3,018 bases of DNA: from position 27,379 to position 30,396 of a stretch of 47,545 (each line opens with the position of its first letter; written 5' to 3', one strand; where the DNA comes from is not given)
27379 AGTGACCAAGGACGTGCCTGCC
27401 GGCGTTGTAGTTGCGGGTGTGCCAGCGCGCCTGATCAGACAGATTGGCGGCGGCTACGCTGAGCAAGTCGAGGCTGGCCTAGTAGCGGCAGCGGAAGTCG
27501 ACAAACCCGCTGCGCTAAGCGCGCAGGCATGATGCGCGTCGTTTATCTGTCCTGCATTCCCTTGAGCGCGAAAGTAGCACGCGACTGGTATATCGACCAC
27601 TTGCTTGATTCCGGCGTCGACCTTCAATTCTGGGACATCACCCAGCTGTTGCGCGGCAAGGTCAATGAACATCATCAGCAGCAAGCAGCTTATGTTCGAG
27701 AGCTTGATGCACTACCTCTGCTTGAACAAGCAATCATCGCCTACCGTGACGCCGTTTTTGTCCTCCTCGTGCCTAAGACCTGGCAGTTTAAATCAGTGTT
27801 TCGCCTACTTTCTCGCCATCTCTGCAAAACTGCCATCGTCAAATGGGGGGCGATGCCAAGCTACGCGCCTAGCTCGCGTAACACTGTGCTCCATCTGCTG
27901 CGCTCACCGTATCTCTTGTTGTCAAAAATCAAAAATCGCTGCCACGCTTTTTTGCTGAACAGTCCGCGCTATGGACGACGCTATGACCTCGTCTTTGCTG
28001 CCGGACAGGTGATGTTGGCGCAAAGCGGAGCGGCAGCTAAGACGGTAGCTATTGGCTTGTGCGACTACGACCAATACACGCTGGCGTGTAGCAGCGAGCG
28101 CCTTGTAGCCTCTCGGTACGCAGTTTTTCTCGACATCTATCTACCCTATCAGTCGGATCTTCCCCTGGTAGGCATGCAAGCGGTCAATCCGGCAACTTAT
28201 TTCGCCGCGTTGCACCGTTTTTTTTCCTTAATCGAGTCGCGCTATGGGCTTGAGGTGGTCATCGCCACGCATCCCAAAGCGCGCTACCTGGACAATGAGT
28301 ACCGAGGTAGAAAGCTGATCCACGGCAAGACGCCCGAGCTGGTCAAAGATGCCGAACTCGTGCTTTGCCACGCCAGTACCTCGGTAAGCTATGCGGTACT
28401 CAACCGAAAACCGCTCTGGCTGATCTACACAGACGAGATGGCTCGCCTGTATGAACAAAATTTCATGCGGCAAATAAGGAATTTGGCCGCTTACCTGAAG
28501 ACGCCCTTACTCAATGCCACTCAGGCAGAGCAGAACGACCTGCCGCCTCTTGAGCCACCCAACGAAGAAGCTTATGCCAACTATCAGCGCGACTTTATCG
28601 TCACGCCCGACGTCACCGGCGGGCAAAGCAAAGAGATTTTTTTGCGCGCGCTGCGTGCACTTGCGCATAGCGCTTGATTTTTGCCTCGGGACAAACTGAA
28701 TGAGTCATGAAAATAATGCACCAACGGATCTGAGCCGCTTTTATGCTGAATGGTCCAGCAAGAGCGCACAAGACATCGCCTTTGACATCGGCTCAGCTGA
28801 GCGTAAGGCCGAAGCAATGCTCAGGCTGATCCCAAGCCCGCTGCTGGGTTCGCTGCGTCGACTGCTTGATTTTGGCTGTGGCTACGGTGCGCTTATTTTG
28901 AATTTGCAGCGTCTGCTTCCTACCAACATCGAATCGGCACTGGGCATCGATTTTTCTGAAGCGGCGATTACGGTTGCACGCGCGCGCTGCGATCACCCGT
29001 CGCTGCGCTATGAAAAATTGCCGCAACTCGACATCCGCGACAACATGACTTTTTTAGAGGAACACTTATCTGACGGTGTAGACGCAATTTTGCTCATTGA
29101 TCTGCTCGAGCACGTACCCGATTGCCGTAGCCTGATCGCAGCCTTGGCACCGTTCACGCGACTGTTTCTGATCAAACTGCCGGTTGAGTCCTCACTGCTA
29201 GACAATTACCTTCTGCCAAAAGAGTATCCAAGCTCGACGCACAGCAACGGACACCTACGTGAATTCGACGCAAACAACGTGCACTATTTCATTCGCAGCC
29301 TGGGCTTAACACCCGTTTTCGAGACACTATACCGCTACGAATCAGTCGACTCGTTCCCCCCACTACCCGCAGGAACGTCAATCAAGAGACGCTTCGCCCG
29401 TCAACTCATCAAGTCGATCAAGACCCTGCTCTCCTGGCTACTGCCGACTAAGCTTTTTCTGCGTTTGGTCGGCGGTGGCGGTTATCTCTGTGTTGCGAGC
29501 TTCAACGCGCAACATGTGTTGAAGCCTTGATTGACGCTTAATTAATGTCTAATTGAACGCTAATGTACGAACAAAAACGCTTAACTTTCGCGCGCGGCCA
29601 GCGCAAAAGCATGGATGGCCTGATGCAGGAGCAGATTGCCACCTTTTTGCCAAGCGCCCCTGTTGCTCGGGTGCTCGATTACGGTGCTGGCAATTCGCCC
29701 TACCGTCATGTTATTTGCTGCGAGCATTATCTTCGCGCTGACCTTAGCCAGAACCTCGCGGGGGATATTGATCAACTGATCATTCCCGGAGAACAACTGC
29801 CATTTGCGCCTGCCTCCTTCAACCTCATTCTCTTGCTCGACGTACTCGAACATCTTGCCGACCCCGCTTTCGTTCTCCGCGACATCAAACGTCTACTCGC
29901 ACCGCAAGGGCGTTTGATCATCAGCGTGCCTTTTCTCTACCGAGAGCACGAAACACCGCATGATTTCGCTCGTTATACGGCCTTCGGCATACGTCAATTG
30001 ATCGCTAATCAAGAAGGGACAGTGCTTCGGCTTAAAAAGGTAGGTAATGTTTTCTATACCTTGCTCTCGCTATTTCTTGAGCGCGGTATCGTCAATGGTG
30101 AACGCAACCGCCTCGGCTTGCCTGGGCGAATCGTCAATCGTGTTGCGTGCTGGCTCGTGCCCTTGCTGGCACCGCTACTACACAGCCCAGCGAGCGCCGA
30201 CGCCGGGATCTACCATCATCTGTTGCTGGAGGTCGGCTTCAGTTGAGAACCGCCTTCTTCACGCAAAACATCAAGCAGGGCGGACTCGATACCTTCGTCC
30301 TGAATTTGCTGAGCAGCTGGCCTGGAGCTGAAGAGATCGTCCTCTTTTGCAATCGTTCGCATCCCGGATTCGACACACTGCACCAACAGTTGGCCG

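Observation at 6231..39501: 33-kb NulO-rich glycan operon with no recognisable Wzx/Wzy/Wzz, ligase, initiating transferase or Kps/Wzm-Wzt machinery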

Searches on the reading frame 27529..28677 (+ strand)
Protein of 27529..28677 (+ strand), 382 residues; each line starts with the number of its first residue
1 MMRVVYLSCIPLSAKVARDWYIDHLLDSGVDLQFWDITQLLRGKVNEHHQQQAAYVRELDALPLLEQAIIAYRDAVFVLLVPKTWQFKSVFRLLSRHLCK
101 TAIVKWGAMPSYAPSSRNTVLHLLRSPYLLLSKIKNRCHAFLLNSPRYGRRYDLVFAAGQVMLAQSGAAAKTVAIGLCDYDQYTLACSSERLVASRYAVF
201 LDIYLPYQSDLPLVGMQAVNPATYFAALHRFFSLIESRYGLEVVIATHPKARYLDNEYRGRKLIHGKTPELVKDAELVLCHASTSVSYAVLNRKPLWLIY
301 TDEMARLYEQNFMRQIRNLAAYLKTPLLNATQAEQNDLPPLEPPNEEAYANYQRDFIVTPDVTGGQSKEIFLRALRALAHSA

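Call 5: search_protein_families(library=pfam, proteins=[window:27529-28677:+], max_evalue=0.01)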
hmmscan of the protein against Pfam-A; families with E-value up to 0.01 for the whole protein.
window:27529-28677:+ (382 aa): 0 families

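Call 8: search_protein_families(library=ncbifam, proteins=[window:27529-28677:+], max_evalue=0.01)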
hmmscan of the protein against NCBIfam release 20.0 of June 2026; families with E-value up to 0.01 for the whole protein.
window:27529-28677:+ (382 aa): 0 families

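Call 48: search_solved_structures(query=window:27529-28677:+, max_evalue=1)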
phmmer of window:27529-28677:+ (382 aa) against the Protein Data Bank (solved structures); distinct sequences matched with E-value up to 1: 0.

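Call 56: search_protein_families(library=pfam, proteins=[window:27529-28677:+], max_evalue=0.1)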
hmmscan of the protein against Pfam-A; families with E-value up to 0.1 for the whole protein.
window:27529-28677:+ (382 aa): 0 families

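Call 58: find_homologous_proteins(query=window:27529-28677:+, max_evalue=0.001)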
Query window:27529-28677:+ (382 aa): 172 proteins with E <= 0.001 among 7409 candidates; the best 120 are listed.
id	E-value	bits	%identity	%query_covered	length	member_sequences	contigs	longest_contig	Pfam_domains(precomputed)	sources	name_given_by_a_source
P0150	1.3e-254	862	100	100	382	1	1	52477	-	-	-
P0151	9.2e-166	570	67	99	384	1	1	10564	-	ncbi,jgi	jgi:hypothetical protein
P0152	1.0e-159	550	63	99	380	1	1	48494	-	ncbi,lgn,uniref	ncbi:hypothetical protein [Sphingorhabdus sp.]|uniref:hypothetical protein n=1 Tax=Sphingorhabdus sp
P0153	1.9e-153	529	64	99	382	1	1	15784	-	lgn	-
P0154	3.2e-153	528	62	99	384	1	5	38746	-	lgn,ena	-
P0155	2.4e-152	526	61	99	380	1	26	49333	-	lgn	-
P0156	3.6e-152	525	62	99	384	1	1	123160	-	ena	-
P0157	8.6e-152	524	61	99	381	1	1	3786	-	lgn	-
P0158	3.0e-150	519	62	99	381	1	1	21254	-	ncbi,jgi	jgi:hypothetical protein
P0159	1.4e-149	516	62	98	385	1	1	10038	-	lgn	-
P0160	6.2e-147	508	60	99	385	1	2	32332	-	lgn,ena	-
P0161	1.7e-146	506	60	99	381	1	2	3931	-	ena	-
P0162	6.0e-145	501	59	99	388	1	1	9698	-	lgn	-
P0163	1.6e-144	500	58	99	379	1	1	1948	-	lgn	-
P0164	7.4e-143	494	58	99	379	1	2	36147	-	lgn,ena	-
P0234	6.8e-76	274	36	98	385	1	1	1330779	-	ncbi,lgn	-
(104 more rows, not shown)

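Call 72: find_encoding_contigs(protein=P0234, flank=10000, max_places=1)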
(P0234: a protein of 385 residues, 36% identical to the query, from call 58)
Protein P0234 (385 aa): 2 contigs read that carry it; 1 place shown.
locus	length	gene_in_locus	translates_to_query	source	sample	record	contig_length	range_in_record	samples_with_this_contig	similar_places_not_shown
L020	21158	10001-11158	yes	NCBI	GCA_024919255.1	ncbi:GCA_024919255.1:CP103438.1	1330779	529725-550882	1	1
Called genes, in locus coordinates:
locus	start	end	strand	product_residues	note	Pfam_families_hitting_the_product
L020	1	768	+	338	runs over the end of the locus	PF00106:adh_short, PF01073:3Beta_HSD, PF01370:Epimerase, PF02719:Polysacc_synt_2, PF04321:RmlD_sub_bind, PF16363:GDP_Man_Dehyd, PF07993:NAD_binding_4, PF13460:NAD_binding_10, +1 more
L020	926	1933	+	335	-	PF03102:NeuB, PF08666:SAF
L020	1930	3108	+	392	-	PF02350:Epimerase_2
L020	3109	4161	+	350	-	PF00571:CBS (weak), PF00483:NTP_transferase, PF12804:NTP_transf_3 (weak)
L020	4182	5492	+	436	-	-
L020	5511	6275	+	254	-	PF00977:His_biosynth, PF03060:NMO (faint), PF05690:ThiG (faint), PF01207:Dus (faint)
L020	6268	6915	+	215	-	PF00117:GATase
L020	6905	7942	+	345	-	PF01408:GFO_IDH_MocA, PF02894:GFO_IDH_MocA_C, PF22725:GFO_IDH_MocA_C3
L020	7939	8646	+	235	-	PF02348:CTP_transf_3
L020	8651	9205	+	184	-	PF00132:Hexapep, PF14602:Hexapep_2 (weak)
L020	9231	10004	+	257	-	PF00106:adh_short, PF01370:Epimerase, PF08659:KR, PF13561:adh_short_C2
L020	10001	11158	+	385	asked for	-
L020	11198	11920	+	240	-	-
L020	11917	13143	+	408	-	PF13439:Glyco_transf_4 (weak), PF20706:GT4-conflict, PF00534:Glycos_transf_1, PF13524:Glyco_trans_1_2 (faint), PF13692:Glyco_trans_1_4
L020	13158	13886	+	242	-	PF13489:Methyltransf_23, PF07021:MetW, PF08003:Methyltransf_9, PF08241:Methyltransf_11, PF08242:Methyltransf_12, PF13649:Methyltransf_25, PF13847:Methyltransf_31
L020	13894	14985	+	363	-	PF01370:Epimerase, PF02719:Polysacc_synt_2, PF04321:RmlD_sub_bind, PF16363:GDP_Man_Dehyd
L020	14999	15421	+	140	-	-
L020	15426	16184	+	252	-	PF00483:NTP_transferase, PF12804:NTP_transf_3 (weak)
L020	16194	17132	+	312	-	PF01073:3Beta_HSD, PF01370:Epimerase, PF02719:Polysacc_synt_2 (weak), PF04321:RmlD_sub_bind, PF05368:NmrA, PF07993:NAD_binding_4 (faint), PF13460:NAD_binding_10, PF16363:GDP_Man_Dehyd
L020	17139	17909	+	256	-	PF00535:Glycos_transf_2, PF10111:Glyco_tranf_2_2, PF13641:Glyco_tranf_2_3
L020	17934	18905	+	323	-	PF01073:3Beta_HSD, PF01370:Epimerase, PF04321:RmlD_sub_bind (weak), PF05368:NmrA (weak), PF13460:NAD_binding_10, PF16363:GDP_Man_Dehyd, PF07993:NAD_binding_4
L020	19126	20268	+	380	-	PF20706:GT4-conflict, PF00534:Glycos_transf_1, PF13692:Glyco_trans_1_4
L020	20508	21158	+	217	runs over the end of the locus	PF02397:Bac_transf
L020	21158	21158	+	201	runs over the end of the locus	PF17836:PglD_N, PF25084:LbH_EIF2B (weak), PF25087:GMPPB_C (faint), PF00132:Hexapep, PF14602:Hexapep_2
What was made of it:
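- L020 ends with PglC-like and PglD-like genes, as in pgl loci (call 72).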

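Call 73: predict_structure(alignment_id=A2)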
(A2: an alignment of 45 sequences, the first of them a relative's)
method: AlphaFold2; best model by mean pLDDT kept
length: 382 residues; sequences in the alignment: 45
mean_pLDDT: 91.8   pTM: 0.89
mean pLDDT of the five models: 91.8, 91.6, 90.8, 90.7, 89.0
residues with pLDDT >= 90: 285; 70-90: 82; 50-70: 14; < 50: 1
segments of 3 or more residues with pLDDT < 50: none
pLDDT, mean of each block of 10 residues (from residue 1): 95 93 96 96 85 93 98 97 91 95 91 62 74 84 83 94 83 93 92 98 93 89 98 98 96 93 96 98 94 98 94 94 97 95 97 91 82 96 80
secondary structure, 60 per line:
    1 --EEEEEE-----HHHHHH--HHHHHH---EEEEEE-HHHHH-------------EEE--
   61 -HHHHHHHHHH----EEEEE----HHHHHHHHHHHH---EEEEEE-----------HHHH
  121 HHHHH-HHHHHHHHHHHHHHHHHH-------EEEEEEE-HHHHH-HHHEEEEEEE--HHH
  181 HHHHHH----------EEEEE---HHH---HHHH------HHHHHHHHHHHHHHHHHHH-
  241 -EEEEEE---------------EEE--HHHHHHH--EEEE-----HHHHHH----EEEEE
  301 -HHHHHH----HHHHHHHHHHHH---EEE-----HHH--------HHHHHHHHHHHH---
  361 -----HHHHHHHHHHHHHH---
elements in order: E3-8 H14-19 H22-27 E31-36 H38-42 E56-58 H62-71 E76-80 H85-96 E100-105 H117-125 H127-144 E152-158 H160-164 E169-175 H178-186 E197-201 H211-214 H221-239 E242-247 E263-265 H268-274 E277-280 H286-291 E296-300 H302-307 H312-323 E327-329 H346-357 H366-379
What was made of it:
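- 27529..28677 (+): Orphan 382-aa protein, soluble GT-B fold with an invariant His-Pro motif; candidate transferase following the Leg genes. The AlphaFold2 model has pLDDT 91.8 (call 73).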

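Call 75: fold_search(model_id=the predicted structure, library=pdb)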
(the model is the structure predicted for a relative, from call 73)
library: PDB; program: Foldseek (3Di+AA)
matches with E <= 10: 1522; with E <= 0.001: 209
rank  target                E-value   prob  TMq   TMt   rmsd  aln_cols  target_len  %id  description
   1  2iyf_B                5.3e-09  1.00  0.44  0.43  12.3       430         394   11  The crystal structure of macrolide glycosyltransferases: A blueprint for antibiotic engineering (released 2007-03-27)
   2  1v4v_A                5.9e-09  1.00  0.43  0.43   9.5       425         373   16  Crystal Structure Of UDP-N-Acetylglucosamine 2-Epimerase From Thermus Thermophilus HB8 (released 2003-12-02)
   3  3uyl_A                1.9e-08  1.00  0.47  0.48  11.8       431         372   15  Spinosyn Rhamnosyltransferase SpnG complexed with thymidine diphosphate (released 2012-02-15)
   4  4m83_MODEL_1_B        2.0e-08  1.00  0.44  0.44  11.1       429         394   12  Ensemble refinement of protein crystal structure (2IYF) of macrolide glycosyltransferases OleD complexed with  (released 2013-09-11)
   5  6j31_A                2.3e-08  1.00  0.46  0.45  10.7       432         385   11  Crystal Structure Analysis of the Glycotransferase of kitacinnamycin (released 2020-01-15)
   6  4lei_A                2.4e-08  1.00  0.43  0.44  11.7       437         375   12  Spinosyn Forosaminyltransferase SpnP (released 2014-12-10)
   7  4m7p_MODEL_1_A        3.6e-08  1.00  0.46  0.45  11.8       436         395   11  Ensemble refinement of protein crystal structure of macrolide glycosyltransferases OleD (released 2013-09-11)
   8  1v4v_B                6.5e-08  1.00  0.42  0.43   8.1       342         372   14  Crystal Structure Of UDP-N-Acetylglucosamine 2-Epimerase From Thermus Thermophilus HB8 (released 2003-12-02)
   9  8syd_A                6.9e-08  1.00  0.50  0.52   8.8       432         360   13  X-ray crystal structure of UDP-2,3-diacetamido-2,3-dideoxy-glucuronic acid-2-epimerase from Thermus thermophilus strai (released 2023-09-13)
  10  3tsa_B                6.9e-08  1.00  0.47  0.48  10.6       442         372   15  Spinosyn Rhamnosyltransferase SpnG (released 2012-02-15)
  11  7vza_E                7.8e-08  1.00  0.50  0.52   8.2       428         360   16  The crystal structure of Non-hydrolyzing UDPGlcNAc 2-epimerase in complex with UDP (released 2022-11-16)
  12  7vza_G                8.7e-08  1.00  0.46  0.49   8.9       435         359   15  The crystal structure of Non-hydrolyzing UDPGlcNAc 2-epimerase in complex with UDP (released 2022-11-16)
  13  4m60                  9.3e-08  1.00  0.44  0.45  12.4       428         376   11  Crystal structure of macrolide glycosyltransferases OleD (released 2013-09-04)
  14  7vz6_H                9.8e-08  1.00  0.51  0.53   7.7       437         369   16  The crystal structure of Non-hydrolyzing UDPGlcNAc 2-epimerase in complex with UDP-glucose (released 2022-11-16)
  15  4nes                  9.8e-08  1.00  0.50  0.52   7.8       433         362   14  Crystal structure of Methanocaldococcus jannaschii UDP-GlcNAc 2-epimerase in complex with UDP-GlcNAc and UDP (released 2014-04-23)
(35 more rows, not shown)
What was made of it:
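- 27529..28677 (+): Foldseek matches GT1-type GT-B glycosyltransferases and 2-epimerases, E 5e-9 (call 75).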

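Call 87: search_protein_families(library=ncbifam, proteins=[L020:20508-21158:+], max_evalue=0.00001)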
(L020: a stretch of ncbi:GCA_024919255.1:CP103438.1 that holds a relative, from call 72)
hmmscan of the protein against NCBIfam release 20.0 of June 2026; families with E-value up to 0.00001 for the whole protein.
L020:20508-21158:+ (217 aa): 10 families
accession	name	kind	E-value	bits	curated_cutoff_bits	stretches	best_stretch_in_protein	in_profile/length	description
TIGR03025.1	EPS_sugtrans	subfamily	6.3e-74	249.8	295.55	1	9-200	245-443/445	exopolysaccharide biosynthesis polyprenyl glycosylphosphotransferase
TIGR03023.1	WcaJ_sugtrans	equivalog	1.1e-62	212.8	410.75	1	17-197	258-448/453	undecaprenyl-phosphate glucose phosphotransferase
TIGR03022.1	WbaP_sugtrans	subfamily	9.1e-55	186.7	403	2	94-200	348-454/456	undecaprenyl-phosphate galactose phosphotransferase WbaP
TIGR03013.1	EpsB_2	subfamily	1e-48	166.5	393.35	1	8-200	241-441/443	TIGR03013 family XrtA/PEP-CTERM system glycosyltransferase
NF052601.1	undeca_RfbP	equivalog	1.1e-43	149.3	330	2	92-197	132-237/244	undecaprenyl-phosphate galactose phosphotransferase family protein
NF007518.0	PRK10124.1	equivalog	4.6e-39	134.4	684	1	18-197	270-459/464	undecaprenyl-phosphate glucose phosphotransferase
NF041877.1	EPS_EpsZ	equivalog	7.2e-38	130.4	800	1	20-201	264-458/459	exopolysaccharide biosynthesis polyisoprenyl-phosphate hexose-1-phosphate transferase EpsZ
NF011751.0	PRK15204.1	equivalog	1.7e-34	119.2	907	1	20-200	278-474/476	undecaprenyl-phosphate galactose phosphotransferase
NF050817.1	PolSacchBiosHfsE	equivalog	1.9e-32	112.6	750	1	19-193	269-457/467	polysaccharide biosynthesis protein HfsE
NF045514.1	glycotran_HepC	equivalog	3.4e-24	85.4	140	1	19-131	114-214/220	heterocyst development glycosyltransferase HepC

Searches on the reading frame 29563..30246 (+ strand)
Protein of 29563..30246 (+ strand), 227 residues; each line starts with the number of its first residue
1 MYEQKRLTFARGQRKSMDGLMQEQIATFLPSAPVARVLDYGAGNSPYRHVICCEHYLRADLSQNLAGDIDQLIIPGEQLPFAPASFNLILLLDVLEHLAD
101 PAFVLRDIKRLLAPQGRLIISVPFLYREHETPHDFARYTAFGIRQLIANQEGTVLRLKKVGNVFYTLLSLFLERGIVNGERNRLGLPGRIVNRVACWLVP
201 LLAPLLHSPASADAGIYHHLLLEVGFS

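Call 5: search_protein_families(library=pfam, proteins=[window:29563-30246:+], max_evalue=0.01)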
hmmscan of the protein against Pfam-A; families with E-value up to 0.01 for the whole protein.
window:29563-30246:+ (227 aa): 6 families
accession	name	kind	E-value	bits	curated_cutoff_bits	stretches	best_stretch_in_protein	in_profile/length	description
PF13489.12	Methyltransf_23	-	4e-11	43.4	27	1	17-128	5-124/164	Methyltransferase domain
PF08241.18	Methyltransf_11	-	3.7e-10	40.8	21.2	1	47-120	10-95/95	Methyltransferase domain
PF08242.18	Methyltransf_12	-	5e-07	30.8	30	1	67-118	51-98/98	Methyltransferase domain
PF13847.12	Methyltransf_31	-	8.2e-07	29.2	27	1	77-123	64-112/145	Methyltransferase domain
PF13649.12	Methyltransf_25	-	0.00055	21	27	1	72-116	51-97/97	Methyltransferase domain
PF05219.18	DREV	-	0.00091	18.9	26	1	35-123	96-189/265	DREV methyltransferase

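Call 31: search_protein_families(library=ncbifam, proteins=[window:29563-30246:+], max_evalue=1e-8)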
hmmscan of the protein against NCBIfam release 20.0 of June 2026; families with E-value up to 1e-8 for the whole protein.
window:29563-30246:+ (227 aa): 1 family
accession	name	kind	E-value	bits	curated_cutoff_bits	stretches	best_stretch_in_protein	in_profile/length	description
NF045667.1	MTase_DVU1556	equivalog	5.4e-09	35.8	155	1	23-122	12-121/213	DVU_1556 family methyltransferase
